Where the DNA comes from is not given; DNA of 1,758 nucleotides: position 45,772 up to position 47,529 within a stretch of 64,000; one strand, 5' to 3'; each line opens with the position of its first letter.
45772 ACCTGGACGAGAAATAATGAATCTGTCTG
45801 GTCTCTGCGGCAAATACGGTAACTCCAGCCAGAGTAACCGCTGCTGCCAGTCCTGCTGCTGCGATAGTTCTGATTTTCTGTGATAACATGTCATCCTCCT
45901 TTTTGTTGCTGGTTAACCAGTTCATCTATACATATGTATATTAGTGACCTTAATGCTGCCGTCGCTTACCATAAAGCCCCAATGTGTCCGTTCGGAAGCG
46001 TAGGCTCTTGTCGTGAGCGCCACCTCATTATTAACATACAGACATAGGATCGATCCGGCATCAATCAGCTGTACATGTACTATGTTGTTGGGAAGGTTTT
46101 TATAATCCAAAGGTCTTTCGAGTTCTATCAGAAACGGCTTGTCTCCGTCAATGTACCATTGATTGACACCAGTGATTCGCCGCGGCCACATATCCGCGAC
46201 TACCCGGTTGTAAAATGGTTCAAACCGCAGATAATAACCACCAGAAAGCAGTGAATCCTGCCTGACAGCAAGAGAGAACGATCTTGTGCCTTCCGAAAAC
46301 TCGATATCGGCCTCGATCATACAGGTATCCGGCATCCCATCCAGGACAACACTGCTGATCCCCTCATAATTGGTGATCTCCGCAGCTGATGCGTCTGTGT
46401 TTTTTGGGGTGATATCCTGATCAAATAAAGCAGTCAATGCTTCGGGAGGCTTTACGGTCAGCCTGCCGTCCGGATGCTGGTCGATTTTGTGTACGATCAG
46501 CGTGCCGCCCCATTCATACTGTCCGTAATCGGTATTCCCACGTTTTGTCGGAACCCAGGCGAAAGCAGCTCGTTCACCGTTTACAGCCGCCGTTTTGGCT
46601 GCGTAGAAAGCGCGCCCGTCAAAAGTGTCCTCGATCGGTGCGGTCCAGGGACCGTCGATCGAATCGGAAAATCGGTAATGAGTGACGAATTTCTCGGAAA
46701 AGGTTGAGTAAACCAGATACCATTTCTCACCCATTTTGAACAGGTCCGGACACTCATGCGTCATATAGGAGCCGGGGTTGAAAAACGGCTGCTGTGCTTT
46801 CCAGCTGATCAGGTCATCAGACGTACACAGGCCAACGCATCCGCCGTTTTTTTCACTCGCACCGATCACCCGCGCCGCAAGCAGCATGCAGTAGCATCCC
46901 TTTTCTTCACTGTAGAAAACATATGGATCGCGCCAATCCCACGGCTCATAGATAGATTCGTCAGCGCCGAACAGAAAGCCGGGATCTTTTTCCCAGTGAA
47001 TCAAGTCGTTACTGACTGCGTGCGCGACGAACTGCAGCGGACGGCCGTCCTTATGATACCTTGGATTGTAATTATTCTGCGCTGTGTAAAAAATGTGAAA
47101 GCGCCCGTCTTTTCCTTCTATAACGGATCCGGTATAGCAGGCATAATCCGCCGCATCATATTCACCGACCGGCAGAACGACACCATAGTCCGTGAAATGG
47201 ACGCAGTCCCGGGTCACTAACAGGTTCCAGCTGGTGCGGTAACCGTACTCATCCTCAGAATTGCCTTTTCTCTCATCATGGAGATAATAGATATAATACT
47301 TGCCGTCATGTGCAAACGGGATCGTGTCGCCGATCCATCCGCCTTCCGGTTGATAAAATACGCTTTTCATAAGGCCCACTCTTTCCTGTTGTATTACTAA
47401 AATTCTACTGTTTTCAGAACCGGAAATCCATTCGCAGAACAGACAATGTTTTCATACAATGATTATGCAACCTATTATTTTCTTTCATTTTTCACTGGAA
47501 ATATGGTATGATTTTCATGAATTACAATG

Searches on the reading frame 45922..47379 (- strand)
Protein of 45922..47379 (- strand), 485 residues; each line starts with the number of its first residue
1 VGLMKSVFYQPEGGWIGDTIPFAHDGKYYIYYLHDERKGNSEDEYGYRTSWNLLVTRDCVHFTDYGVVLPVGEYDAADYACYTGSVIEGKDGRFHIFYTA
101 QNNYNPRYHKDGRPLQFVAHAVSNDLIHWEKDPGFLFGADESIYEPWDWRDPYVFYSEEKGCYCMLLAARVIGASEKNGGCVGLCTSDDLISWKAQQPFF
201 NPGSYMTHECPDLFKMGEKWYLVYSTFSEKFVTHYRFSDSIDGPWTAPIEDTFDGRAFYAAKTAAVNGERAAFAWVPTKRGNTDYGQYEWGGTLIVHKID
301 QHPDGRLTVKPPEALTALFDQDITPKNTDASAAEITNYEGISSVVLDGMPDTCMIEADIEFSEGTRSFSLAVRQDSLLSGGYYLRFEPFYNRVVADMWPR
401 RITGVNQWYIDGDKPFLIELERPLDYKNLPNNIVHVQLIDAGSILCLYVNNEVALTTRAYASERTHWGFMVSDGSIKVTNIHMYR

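Call 58: search_protein_families(library=pfam, proteins=[window:45922-47379:-], max_evalue=0.00001)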
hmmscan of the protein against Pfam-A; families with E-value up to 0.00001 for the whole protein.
window:45922-47379:- (485 aa): 2 families
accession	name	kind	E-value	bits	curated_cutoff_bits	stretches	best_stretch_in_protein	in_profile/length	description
PF00251.26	Glyco_hydro_32N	-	5.4e-30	105.4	22.1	1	9-295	2-289/307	Glycosyl hydrolases family 32 N-terminal domain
PF04616.20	Glyco_hydro_43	-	9.4e-08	32.2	32.2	1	148-250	9-112/288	Glycosyl hydrolases family 43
